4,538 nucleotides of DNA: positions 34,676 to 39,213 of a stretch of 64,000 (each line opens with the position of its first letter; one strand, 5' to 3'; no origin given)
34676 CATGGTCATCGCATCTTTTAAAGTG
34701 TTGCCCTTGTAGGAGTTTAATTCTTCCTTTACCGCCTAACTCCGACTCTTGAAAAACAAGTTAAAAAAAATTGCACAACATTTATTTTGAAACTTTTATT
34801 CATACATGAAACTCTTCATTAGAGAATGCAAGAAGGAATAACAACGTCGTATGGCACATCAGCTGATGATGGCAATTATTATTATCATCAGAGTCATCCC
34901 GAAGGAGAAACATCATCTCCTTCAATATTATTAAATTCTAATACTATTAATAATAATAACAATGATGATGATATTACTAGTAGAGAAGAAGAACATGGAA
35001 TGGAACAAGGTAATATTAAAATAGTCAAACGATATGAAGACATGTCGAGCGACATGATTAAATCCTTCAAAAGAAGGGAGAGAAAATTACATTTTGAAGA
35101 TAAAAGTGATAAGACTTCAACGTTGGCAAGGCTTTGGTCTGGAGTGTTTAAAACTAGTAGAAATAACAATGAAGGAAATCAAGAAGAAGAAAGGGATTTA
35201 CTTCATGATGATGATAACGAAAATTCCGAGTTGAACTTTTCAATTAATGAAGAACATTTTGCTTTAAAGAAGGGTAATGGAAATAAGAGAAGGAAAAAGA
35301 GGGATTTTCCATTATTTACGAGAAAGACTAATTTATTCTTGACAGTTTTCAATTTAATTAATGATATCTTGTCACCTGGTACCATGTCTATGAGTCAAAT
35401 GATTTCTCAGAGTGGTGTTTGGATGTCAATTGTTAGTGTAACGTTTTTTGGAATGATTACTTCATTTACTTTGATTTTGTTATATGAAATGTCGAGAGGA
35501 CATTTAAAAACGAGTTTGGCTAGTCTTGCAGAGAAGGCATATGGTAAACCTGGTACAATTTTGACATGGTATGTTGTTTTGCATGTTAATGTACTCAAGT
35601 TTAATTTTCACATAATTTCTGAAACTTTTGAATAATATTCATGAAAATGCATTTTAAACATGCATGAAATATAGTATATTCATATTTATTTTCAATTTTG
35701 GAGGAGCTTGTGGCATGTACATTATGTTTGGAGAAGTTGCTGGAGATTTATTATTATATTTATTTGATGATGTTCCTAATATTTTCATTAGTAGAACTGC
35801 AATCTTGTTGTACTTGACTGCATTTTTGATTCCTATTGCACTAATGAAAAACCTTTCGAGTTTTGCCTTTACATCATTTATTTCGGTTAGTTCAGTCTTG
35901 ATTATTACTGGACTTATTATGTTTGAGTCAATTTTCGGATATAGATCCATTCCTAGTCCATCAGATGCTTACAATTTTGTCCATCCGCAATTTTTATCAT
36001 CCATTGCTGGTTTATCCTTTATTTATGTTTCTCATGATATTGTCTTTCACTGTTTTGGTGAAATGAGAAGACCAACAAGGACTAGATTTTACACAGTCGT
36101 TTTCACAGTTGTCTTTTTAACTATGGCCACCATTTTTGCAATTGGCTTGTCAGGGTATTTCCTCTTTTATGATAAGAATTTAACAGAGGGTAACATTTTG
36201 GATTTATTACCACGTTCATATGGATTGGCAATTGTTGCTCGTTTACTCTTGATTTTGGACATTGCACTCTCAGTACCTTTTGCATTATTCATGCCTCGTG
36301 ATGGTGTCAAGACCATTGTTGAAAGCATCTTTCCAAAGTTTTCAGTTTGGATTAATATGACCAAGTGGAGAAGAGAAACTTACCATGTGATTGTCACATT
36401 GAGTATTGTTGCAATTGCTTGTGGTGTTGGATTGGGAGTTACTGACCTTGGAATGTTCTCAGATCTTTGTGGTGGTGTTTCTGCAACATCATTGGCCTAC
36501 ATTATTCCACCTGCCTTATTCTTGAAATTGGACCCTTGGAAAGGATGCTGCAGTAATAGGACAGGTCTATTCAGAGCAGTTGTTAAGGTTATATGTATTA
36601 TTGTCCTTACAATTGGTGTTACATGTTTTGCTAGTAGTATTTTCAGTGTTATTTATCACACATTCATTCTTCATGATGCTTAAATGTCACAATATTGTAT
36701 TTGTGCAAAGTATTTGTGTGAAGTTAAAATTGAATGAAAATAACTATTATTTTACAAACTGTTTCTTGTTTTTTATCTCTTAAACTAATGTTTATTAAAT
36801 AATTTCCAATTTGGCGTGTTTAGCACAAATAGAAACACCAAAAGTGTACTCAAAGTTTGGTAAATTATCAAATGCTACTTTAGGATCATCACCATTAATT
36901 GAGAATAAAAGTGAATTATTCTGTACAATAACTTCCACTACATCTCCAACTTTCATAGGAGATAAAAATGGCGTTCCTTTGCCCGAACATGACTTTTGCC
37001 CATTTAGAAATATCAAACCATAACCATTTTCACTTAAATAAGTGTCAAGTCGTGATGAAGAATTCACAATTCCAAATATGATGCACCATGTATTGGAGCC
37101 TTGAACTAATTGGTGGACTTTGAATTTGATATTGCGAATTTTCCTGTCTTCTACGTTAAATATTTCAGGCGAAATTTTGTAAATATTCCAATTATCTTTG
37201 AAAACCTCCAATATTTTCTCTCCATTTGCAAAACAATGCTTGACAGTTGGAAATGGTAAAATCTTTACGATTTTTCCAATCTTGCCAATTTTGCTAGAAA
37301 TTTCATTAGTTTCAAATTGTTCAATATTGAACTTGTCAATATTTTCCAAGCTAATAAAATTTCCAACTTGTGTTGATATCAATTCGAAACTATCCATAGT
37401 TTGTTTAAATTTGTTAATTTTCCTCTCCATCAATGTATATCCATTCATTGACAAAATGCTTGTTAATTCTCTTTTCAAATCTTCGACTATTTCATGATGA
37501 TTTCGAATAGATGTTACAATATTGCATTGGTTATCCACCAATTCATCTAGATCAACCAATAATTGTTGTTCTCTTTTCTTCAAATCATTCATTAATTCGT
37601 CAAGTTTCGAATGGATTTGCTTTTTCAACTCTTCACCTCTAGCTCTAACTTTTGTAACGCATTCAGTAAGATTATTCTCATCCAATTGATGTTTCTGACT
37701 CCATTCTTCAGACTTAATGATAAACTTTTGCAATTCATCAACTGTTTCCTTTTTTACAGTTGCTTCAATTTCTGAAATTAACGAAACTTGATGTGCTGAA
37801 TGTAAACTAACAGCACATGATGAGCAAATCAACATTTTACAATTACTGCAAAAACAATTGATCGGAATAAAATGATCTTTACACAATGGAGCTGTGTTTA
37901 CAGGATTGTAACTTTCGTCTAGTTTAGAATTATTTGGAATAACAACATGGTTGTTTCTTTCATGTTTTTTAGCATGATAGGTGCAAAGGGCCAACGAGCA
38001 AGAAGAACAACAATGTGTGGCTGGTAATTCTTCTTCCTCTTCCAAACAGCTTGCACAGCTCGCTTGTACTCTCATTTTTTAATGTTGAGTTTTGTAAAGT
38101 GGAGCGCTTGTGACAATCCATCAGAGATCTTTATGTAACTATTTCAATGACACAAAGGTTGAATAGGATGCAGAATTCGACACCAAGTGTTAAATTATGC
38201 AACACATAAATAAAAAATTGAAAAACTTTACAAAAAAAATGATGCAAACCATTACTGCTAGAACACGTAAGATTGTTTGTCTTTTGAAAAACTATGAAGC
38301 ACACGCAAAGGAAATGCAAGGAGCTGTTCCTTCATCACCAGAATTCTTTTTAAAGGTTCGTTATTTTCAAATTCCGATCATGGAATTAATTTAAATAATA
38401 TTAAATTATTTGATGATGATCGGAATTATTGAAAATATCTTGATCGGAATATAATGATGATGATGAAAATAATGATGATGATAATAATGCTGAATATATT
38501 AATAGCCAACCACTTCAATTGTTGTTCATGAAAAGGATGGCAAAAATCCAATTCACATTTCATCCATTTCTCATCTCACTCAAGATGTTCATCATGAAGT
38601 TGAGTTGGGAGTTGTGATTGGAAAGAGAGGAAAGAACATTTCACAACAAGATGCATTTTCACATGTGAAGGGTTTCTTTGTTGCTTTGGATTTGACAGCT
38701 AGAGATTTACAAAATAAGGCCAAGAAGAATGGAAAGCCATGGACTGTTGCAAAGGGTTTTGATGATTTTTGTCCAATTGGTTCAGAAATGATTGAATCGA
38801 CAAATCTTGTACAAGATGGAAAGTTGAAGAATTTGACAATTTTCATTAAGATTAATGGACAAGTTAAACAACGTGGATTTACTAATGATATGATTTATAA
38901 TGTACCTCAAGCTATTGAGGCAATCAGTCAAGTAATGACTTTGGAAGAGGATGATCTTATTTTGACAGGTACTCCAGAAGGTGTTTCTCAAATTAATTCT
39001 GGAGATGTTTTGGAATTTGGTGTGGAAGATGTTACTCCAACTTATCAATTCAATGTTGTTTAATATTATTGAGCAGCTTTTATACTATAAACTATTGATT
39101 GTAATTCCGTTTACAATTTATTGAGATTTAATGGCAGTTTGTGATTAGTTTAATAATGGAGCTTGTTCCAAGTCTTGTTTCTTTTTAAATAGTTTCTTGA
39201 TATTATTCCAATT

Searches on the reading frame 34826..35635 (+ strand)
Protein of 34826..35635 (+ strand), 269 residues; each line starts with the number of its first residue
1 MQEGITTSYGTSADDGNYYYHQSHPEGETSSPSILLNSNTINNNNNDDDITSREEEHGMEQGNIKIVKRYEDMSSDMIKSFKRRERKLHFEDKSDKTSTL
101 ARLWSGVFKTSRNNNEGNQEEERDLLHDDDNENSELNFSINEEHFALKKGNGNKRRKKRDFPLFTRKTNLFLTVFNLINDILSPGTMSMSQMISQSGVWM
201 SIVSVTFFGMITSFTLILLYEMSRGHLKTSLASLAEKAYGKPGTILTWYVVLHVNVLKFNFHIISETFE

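Call 70: search_protein_families(library=pfam, proteins=[window:34826-35635:+], max_evalue=0.00001)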
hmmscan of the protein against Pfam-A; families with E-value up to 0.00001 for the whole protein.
window:34826-35635:+ (269 aa): 1 family
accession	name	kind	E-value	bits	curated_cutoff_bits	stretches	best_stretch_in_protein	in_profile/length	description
PF01490.24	Aa_trans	-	3.4e-09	36.3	25.6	1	168-251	3-91/410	Transmembrane amino acid transporter protein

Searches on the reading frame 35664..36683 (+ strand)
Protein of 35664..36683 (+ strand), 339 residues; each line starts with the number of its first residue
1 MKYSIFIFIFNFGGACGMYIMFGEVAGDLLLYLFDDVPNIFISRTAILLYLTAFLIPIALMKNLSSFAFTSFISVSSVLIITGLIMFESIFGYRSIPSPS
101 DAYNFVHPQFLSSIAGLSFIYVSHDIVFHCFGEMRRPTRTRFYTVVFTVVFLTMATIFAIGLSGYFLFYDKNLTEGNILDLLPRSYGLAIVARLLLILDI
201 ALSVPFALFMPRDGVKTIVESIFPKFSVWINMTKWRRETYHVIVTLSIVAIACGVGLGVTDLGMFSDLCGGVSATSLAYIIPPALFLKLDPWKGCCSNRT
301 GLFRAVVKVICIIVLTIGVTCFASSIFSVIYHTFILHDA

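Call 70: search_protein_families(library=pfam, proteins=[window:35664-36683:+], max_evalue=0.00001)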
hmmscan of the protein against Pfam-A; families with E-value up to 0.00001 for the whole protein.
window:35664-36683:+ (339 aa): 1 family
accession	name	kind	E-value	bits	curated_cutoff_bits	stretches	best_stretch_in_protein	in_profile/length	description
PF01490.24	Aa_trans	-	2.2e-28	99.5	25.6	1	7-326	91-405/410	Transmembrane amino acid transporter protein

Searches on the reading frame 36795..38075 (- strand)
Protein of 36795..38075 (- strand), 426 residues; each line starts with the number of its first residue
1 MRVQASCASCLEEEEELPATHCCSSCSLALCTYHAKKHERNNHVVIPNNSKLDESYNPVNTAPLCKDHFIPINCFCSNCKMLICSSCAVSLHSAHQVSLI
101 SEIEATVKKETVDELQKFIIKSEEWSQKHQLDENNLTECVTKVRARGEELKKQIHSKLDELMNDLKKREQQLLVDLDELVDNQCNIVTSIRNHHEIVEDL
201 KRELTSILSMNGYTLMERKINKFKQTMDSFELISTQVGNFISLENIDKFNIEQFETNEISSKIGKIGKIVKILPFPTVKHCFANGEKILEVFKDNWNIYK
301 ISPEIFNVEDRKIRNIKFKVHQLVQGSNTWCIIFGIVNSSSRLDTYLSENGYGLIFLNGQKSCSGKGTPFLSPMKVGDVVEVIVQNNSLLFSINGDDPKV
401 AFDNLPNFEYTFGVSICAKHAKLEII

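Call 70: search_protein_families(library=pfam, proteins=[window:36795-38075:-], max_evalue=0.00001)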
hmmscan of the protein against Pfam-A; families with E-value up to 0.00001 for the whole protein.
window:36795-38075:- (426 aa): 1 family
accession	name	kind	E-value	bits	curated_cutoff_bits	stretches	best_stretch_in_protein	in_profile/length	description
PF00643.29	zf-B_box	-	4.8e-07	30.3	24.1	1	62-98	3-40/42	B-box zinc finger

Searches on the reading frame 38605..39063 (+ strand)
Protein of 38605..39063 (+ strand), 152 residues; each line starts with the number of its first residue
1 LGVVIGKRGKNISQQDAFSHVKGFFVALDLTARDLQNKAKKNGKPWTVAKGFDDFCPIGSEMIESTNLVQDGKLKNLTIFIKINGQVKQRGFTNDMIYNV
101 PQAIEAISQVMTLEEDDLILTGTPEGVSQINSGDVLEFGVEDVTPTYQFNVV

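Call 70: search_protein_families(library=pfam, proteins=[window:38605-39063:+], max_evalue=0.00001)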
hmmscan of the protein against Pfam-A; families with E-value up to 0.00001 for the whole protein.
window:38605-39063:+ (152 aa): 1 family
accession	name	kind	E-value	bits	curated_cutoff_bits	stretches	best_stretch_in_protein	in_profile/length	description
PF01557.24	FAA_hydrolase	-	1.6e-39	136.2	23.9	1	1-143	64-206/214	Fumarylacetoacetate (FAA) hydrolase C-terminal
